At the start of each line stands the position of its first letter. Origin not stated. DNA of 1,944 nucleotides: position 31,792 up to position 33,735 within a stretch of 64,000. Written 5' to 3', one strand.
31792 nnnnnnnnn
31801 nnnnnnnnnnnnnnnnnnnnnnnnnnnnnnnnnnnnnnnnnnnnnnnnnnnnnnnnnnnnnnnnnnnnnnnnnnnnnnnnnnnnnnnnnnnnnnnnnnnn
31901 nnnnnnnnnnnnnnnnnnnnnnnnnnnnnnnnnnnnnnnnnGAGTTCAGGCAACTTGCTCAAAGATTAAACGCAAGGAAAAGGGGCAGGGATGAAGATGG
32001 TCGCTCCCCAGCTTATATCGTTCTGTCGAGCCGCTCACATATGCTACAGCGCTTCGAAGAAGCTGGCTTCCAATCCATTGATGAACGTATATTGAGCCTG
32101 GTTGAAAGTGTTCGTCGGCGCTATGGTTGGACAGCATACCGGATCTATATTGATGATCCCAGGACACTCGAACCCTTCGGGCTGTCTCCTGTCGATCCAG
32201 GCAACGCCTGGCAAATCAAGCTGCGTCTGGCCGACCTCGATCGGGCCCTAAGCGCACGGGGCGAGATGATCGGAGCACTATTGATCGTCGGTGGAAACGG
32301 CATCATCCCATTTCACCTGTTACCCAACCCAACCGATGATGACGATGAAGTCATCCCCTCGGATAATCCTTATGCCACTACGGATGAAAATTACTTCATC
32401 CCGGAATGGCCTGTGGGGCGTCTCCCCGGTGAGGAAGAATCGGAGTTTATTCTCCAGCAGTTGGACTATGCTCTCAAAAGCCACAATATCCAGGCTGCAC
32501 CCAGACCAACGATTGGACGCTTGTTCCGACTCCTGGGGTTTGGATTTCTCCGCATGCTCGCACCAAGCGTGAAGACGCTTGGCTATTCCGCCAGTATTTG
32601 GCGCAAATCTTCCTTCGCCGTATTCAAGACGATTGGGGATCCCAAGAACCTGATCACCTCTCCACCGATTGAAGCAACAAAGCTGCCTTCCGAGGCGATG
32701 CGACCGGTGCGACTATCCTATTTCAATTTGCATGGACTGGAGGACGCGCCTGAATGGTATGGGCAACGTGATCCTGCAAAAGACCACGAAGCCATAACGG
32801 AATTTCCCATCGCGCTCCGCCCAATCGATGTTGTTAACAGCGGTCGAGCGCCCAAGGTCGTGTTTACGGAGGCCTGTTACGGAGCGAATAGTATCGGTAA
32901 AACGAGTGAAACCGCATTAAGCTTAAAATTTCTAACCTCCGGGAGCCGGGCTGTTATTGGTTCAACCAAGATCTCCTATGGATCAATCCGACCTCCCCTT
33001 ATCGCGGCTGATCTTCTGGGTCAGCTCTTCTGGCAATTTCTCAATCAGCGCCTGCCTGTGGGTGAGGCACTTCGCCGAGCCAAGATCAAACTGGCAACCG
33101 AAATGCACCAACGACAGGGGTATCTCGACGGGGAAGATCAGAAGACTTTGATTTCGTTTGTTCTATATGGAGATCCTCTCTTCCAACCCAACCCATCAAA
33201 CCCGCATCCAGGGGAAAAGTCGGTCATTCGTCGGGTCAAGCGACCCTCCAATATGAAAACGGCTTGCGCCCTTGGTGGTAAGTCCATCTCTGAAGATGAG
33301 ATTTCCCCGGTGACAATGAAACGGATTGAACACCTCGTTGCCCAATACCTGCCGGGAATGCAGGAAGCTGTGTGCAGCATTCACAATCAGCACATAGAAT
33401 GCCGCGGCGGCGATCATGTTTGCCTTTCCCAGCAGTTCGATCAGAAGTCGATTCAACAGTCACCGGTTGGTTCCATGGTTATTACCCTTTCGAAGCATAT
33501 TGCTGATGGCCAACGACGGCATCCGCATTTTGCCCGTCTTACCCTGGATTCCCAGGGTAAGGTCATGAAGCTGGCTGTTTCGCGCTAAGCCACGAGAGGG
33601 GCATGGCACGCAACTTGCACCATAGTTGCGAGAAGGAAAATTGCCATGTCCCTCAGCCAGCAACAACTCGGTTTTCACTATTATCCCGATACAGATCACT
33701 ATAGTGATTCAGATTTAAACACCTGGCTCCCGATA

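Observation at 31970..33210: Gingipain-like (C25-like) cysteine protease domain with an intact His/Cys dyad, fused to TPRs and apparently cytoplasmic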

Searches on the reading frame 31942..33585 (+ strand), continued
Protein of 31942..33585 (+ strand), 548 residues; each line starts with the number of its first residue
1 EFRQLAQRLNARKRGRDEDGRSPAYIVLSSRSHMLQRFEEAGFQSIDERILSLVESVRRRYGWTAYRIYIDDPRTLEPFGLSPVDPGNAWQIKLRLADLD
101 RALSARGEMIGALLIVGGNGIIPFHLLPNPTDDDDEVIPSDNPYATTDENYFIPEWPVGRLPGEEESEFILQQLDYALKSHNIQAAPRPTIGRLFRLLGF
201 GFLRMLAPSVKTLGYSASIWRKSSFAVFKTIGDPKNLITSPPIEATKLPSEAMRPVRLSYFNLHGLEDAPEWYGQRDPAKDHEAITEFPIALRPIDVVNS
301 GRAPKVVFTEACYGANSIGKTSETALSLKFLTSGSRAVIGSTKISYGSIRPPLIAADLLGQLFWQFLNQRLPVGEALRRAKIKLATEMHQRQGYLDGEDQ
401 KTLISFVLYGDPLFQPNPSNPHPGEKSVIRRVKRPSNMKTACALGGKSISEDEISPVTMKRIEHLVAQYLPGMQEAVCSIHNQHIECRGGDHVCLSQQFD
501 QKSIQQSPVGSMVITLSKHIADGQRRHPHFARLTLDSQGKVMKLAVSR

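Call 30: find_related_loci(query=A4, collection=genome_contigs, flank=8000)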
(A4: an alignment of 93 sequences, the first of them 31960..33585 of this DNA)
Query A4 (542 aa) in genome_contigs; peptide patterns used: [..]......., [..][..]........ (x = any residue, [..] = any of these).
599 stretches matched a pattern (row limit reached: there are more); 576 encode a relative of the query (tblastn E <= 1e-3); the best 80 are kept; 80 distinct loci.
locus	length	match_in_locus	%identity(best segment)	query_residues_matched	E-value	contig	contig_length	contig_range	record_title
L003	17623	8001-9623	66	2-542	0e+0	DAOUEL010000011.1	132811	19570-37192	MAG TPA_asm: Anaerolineales bacterium isolate N6_281 k139_1229206, whole genome shotgun sequence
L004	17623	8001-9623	67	2-542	0e+0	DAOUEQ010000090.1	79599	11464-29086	MAG TPA_asm: Anaerolineales bacterium isolate N6_298 k139_102345, whole genome shotgun sequence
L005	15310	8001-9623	67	2-542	0e+0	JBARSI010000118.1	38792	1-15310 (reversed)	MAG: Anaerolineales bacterium isolate MFD12959_ilm_asm_bin40 k127_123436, whole genome shotgun sequence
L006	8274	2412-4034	68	2-542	0e+0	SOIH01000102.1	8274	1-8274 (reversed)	MAG: Anaerolineales bacterium isolate E29_bin24 NODE_3327_length_8274_cov_13.682078, whole genome shotgun sequence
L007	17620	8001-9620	66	2-542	0e+0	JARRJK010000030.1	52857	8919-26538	MAG: Anaerolineales bacterium isolate Spart_018_MAG scaffold_1022, whole genome shotgun sequence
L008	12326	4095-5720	66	1-542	0e+0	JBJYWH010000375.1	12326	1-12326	MAG: Anaerolineales bacterium isolate J5_7_160517rDrA_9 J5_7_160517rDrA_9_000000000375, whole genome shotgun sequence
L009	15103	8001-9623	67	2-542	0e+0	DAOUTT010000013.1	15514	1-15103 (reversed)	MAG TPA_asm: Anaerolineales bacterium isolate CSMAG_804 CSMAG_804_k141_114140_length_15514_cov_9.9932, whole genome shot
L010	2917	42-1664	67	2-542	0e+0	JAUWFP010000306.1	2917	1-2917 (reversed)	MAG: Anaerolineales bacterium isolate CSMAG_2219 CSMAG_2219_k141_1250179_length_2917_cov_8.0000, whole genome shotgun se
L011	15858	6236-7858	67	2-542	0e+0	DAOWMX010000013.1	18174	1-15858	MAG TPA_asm: Anaerolineales bacterium isolate CSMAG_3013 CSMAG_3013_k141_1471745_length_18174_cov_36.4873, whole genome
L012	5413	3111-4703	65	12-542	0e+0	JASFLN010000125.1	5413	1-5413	MAG: Anaerolineales bacterium isolate D0817M12metaG_Bin_342 D0817M12metaG_FD_scaffold_3025_c1, whole genome shotgun sequ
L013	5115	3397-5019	64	2-542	0e+0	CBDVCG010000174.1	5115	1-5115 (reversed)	MAG TPA_asm: uncultured Anaerolineales bacterium isolate SRR22302367_binner13_Refined_69 genome assembly, contig: ERZ266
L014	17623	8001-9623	64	2-542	0e+0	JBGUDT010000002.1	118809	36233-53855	MAG: Anaerolineales bacterium isolate 11D-03 NODE_2_length_118809_cov_6.389347, whole genome shotgun sequence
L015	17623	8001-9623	63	2-542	0e+0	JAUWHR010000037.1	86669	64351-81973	MAG: Anaerolineae bacterium isolate CSMAG_2273 CSMAG_2273_k141_3441794_length_86669_cov_15.0128, whole genome shotgun se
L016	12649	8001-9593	63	12-542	0e+0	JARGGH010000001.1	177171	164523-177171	MAG: Anaerolineales bacterium isolate C14-27 NODE_1_length_177171_cov_17.479768, whole genome shotgun sequence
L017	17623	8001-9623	62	2-542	0e+0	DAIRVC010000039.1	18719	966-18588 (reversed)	MAG TPA_asm: Anaerolineales bacterium isolate CTOTU25583 NODE_965_length_18719_cov_4.767413, whole genome shotgun sequen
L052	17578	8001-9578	48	13-542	6e-166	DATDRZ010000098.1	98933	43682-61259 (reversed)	MAG TPA_asm: Anaerolineales bacterium isolate SMAG_U7990 k141_140039, whole genome shotgun sequence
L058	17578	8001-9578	49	13-542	4e-162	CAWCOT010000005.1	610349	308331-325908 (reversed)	MAG: uncultured Chloroflexia bacterium isolate MFD04944.bin.2.105 genome assembly, contig: contig_47678, whole genome sh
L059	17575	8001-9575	49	13-542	3e-161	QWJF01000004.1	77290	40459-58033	MAG: Chloroflexi bacterium isolate Casp150-chloro-G5 cas150-G5-c4, whole genome shotgun sequence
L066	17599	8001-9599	49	13-542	8e-158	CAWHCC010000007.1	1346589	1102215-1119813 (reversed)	MAG: uncultured Chloroflexia bacterium isolate MFD03804.bin.1.193 genome assembly, contig: contig_6205, whole genome sho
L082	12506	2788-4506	46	5-542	9e-154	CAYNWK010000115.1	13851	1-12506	MAG TPA_asm: uncultured Anaerolineaceae bacterium isolate SRP214966_co2_130 genome assembly, contig: NODE_7170_length_13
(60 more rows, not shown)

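Call 36: search_protein_families(library=pfam, proteins=[L066:9782-10219:-, L066:10292-12121:-, L066:12128-14575:-, L066:321-881:-, L058:9778-10227:+, L058:10256-11791:+, L058:11899-12309:+, L058:13712-15241:-], max_evalue=0.001)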
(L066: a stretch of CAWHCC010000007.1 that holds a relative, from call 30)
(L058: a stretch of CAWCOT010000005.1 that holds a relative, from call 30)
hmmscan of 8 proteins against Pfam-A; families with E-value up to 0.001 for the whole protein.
L066:9782-10219:- (145 aa): 1 family
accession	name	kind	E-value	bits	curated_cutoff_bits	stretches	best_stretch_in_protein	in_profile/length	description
PF00072.30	Response_reg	-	5.1e-19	68.9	30.2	1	8-129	2-109/111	Response regulator receiver domain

L066:10292-12121:- (609 aa): 5 families
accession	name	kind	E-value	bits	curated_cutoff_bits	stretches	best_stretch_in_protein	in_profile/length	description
PF02518.31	HATPase_c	-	1.6e-26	93.3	26.4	1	489-608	2-110/111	Histidine kinase-, DNA gyrase B-, and HSP90-like ATPase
PF00512.31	HisKA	-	7.5e-12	45.6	26.9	1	382-445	4-64/66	His Kinase A (phospho-acceptor) domain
PF02743.24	dCache_1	-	5e-10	39.8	45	1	37-254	17-230/240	Cache domain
PF00672.30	HAMP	-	5.3e-09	36.7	25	1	306-352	6-51/53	HAMP domain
PF17203.10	sCache_3_2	-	0.0006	20.3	28.4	0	194-256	54-113/140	Single cache domain 3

L066:12128-14575:- (815 aa): 6 families
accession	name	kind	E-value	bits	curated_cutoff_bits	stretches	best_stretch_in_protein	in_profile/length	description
PF00990.26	GGDEF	-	2.3e-24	86.4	23.8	1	645-798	3-159/161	Diguanylate cyclase, GGDEF domain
PF03704.23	BTAD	-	1.1e-21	78.2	22.1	1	140-280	11-145/146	Bacterial transcriptional activator domain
PF13191.12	AAA_16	-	2.7e-06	28.4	32.6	1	306-362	1-57/167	AAA ATPase domain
PF13401.12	AAA_22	-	1.4e-05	25.8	27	1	326-419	5-104/130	AAA domain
PF24898.2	GGDEF_GdpP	-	5.6e-05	23.9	30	1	680-795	1-110/126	Cyclic-di-AMP phosphodiesterase GdpP-like, GGDEF domain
PF20720.3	nSTAND3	-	0.00037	20.7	27.2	0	325-383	16-72/155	Novel STAND NTPase 3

L066:321-881:- (186 aa): 0 families

L058:9778-10227:+ (150 aa): 1 family
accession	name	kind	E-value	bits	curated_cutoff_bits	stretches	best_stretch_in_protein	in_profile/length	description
PF01668.23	SmpB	-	1e-58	197.8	27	1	7-148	2-143/143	SmpB protein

L058:10256-11791:+ (512 aa): 1 family
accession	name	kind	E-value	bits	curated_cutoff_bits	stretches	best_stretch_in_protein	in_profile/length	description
PF00221.24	Lyase_aromatic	-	1.2e-166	555.4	27.3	1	11-481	1-465/466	Aromatic amino acid lyase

L058:11899-12309:+ (137 aa): 1 family
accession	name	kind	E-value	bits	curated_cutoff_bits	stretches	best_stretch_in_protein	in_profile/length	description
PF01521.26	Fe-S_biosyn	-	5.6e-22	78.5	26.3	1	15-117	2-110/110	Iron-sulphur cluster biosynthesis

L058:13712-15241:- (509 aa): 2 families
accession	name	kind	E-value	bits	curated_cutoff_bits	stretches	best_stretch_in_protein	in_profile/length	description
PF02781.21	G6PD_C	-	4.8e-117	390.7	27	1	197-497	1-296/296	Glucose-6-phosphate dehydrogenase, C-terminal domain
PF00479.28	G6PD_N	-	9.9e-63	212.5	22.1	1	17-195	1-183/183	Glucose-6-phosphate dehydrogenase, NAD binding domain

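Call 38: predict_structure(alignment_id=A4)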
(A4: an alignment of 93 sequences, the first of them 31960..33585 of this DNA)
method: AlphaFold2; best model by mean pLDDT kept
length: 542 residues; sequences in the alignment: 93
mean_pLDDT: 90.5   pTM: 0.92
mean pLDDT of the five models: 90.5, 90.0, 89.0, 88.6, 88.3
residues with pLDDT >= 90: 374; 70-90: 132; 50-70: 32; < 50: 4
segments of 3 or more residues with pLDDT < 50: 1-4
pLDDT, mean of each block of 10 residues (from residue 1): 60 94 98 98 98 95 99 98 98 98 98 98 93 98 93 94 97 94 74 69 82 97 95 94 85 96 96 88 94 83 98 96 96 97 95 98 96 97 93 97 97 78 86 84 88 88 83 88 75 60 79 89 91 88 82
secondary structure, 60 per line:
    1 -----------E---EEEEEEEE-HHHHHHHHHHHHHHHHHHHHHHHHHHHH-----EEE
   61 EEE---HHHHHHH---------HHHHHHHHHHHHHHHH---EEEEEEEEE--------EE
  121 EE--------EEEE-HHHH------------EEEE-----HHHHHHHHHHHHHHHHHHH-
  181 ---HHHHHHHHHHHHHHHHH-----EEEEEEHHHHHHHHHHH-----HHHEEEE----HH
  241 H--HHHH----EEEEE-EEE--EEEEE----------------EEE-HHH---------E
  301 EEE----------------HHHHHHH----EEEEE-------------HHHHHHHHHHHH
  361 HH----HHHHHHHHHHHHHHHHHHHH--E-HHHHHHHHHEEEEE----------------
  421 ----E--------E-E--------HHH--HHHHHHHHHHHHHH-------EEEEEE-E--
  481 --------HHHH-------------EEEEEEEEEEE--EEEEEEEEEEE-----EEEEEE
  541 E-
elements in order: E16-23 H25-52 E58-63 H67-73 H83-98 E102-110 E119-122 E131-134 H136-139 E152-155 H161-179 H184-200 E206-211 H212-222 E231-234 H244-247 E252-256 E258-260 E263-267 E284-286 E300-303 H320-326 E331-335 H349-362 H367-386 H391-399 E400-404 H450-463 E471-476 H489-492 E506-516 E519-529 E535-541

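Call 41: fold_search(model_id=the predicted structure, library=pdb)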
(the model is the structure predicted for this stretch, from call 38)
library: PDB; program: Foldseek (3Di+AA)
matches with E <= 10: 709; with E <= 0.001: 9
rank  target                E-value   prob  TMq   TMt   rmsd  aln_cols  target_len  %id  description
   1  1cvr                  3.2e-12  1.00  0.44  0.54  21.2       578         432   12  Crystal structure of the Arg specific cysteine proteinase gingipain R (RGPB) (released 2000-03-01)
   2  4ief_D                5.0e-12  1.00  0.46  0.58   5.1       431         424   14  Complex of Porphyromonas gingivalis RgpB pro- and mature domains (released 2013-04-10)
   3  4rbm                  2.4e-10  1.00  0.45  0.53  22.3       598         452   12  Porphyromonas gingivalis gingipain K (Kgp) catalytic and immunoglobulin superfamily-like domains (released 2014-10-08)
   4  6i9a_A                6.7e-10  1.00  0.46  0.54  21.4       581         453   12  Porphyromonas gingivalis gingipain K (Kgp) in complex with inhibitor KYT-36 (released 2019-03-13)
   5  9hn5_A                6.0e-05  1.00  0.31  0.13  11.3       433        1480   13  Cryo-EM structure of human separase bound to phosphorylated SCC1 (100-320 aa) (released 2025-09-03)
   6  9hn0_B                1.1e-04  1.00  0.30  0.11  11.7       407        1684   14  Cryo-EM structure of human separase bound to SCC1 (310-550 aa) (released 2025-09-03)
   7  7y84_C                3.3e-04  1.00  0.30  0.25  13.4       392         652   10  CryoEM structure of type III-E CRISPR Craspase gRAMP-crRNA in complex with TPR-CHAT protease (released 2022-12-14)
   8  9hma                  4.6e-04  1.00  0.31  0.14  10.9       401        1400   13  Cryo-EM structure of apo human separase (released 2025-09-03)
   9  5u1t_A                8.2e-04  0.99  0.27  0.11   8.6       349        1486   14  Crystal structure of the Saccharomyces cerevisiae separase-securin complex at 2.6 angstrom resolution (released 2017-02-08)
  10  7y85_D                1.2e-02  0.91  0.28  0.24  13.2       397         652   10  CryoEM structure of type III-E CRISPR Craspase gRAMP-crRNA in complex with TPR-CHAT protease bound to self RNA target (released 2022-12-14)
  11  5mz6_1                1.5e-02  0.99  0.27  0.15   6.2       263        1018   12  Cryo-EM structure of a Separase-Securin complex from Caenorhabditis elegans at 3.8 A resolution (released 2017-03-08)
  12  7y8t_B                1.6e-02  0.63  0.21  0.18   9.8       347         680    8  Structure of Cas7-11-crRNA in complex with TPR-CHAT (released 2023-06-28)
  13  1pn3_A                2.0e-02  0.16  0.14  0.18  21.5       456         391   11  Crystal Structure of TDP-epi-Vancosaminyltransferase GtfA in complexes with TDP and the acceptor substrate DVV. (released 2003-08-12)
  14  5enz_A                2.8e-02  0.20  0.15  0.20  17.8       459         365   10  S. aureus MnaA-UDP co-structure (released 2016-04-27)
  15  7q6m_B                3.9e-02  0.44  0.13  0.28  10.9       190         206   10  Structure of WrbA from Yersinia pseudotuberculosis in P1 (released 2022-08-03)
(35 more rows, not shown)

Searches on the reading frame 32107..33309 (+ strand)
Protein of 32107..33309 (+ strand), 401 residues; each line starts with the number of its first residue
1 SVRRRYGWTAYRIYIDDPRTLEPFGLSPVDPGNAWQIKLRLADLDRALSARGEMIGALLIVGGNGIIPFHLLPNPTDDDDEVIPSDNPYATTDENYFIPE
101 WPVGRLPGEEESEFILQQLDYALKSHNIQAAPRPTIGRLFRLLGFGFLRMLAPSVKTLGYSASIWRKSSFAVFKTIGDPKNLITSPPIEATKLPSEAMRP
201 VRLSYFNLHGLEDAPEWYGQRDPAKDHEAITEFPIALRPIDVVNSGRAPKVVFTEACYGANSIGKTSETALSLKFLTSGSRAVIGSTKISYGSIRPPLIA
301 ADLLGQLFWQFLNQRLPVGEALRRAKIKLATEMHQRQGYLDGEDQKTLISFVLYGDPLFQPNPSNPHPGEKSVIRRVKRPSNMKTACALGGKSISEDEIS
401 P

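Call 19: search_solved_structures(query=A2, max_evalue=10, show_alignments=4)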
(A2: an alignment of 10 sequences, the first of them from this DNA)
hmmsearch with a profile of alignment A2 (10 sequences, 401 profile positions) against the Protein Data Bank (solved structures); distinct sequences matched with E-value up to 10: 2.
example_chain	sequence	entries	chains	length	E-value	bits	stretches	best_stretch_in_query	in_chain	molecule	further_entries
4ca0_A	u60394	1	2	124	0.9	11.3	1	86-148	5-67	SPINDLE AND KINETOCHORE-ASSOCIATED PROTEIN 1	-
4c9y_A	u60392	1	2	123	0.95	11.2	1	87-148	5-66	SPINDLE AND KINETOCHORE-ASSOCIATED PROTEIN 1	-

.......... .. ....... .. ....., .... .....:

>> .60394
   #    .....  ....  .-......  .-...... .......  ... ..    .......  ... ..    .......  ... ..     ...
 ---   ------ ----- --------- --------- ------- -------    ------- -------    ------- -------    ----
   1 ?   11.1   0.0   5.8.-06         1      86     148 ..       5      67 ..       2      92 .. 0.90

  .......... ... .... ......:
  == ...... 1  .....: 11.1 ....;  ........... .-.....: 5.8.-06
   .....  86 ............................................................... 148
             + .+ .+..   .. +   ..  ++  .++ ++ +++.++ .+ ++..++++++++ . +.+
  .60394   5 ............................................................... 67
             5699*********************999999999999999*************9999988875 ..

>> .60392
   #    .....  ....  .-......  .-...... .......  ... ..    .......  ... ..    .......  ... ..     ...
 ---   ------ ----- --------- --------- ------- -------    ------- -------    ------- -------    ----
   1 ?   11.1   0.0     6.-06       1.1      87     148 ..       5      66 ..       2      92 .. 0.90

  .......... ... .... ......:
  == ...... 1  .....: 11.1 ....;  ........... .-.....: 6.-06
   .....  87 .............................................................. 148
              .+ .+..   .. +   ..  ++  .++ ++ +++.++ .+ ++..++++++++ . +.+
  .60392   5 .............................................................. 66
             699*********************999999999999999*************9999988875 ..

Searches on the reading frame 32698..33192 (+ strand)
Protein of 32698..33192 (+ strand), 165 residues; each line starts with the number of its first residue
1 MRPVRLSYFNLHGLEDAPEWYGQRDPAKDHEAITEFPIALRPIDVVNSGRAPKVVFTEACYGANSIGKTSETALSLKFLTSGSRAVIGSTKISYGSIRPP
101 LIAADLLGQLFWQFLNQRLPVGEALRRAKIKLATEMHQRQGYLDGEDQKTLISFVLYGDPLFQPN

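Call 75: search_protein_families(library=pfam, proteins=[window:32698-33192:+], max_evalue=1)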
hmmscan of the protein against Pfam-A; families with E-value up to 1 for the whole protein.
seq(165 aa): 2 families
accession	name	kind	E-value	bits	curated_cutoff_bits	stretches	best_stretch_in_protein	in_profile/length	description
PF01364.23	Peptidase_C25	-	3.7e-08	33.5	23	1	47-162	258-372/374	Peptidase family C25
PF12770.12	CHAT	-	0.02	14.8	24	1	52-138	190-272/289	CHAT domain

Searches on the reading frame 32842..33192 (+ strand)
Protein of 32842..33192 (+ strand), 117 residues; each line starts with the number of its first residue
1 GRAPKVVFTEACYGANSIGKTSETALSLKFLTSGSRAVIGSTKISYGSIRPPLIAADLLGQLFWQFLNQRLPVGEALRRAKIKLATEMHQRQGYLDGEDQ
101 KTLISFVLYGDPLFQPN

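Call 75: search_protein_families(library=pfam, proteins=[window:32842-33192:+], max_evalue=1)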
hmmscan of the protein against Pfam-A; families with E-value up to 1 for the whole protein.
seq(117 aa): 2 families
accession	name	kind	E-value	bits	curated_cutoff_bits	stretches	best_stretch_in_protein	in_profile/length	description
PF01364.23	Peptidase_C25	-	4.2e-08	33.3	23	1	6-114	265-372/374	Peptidase family C25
PF12770.12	CHAT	-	0.011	15.6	24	1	6-90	192-272/289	CHAT domain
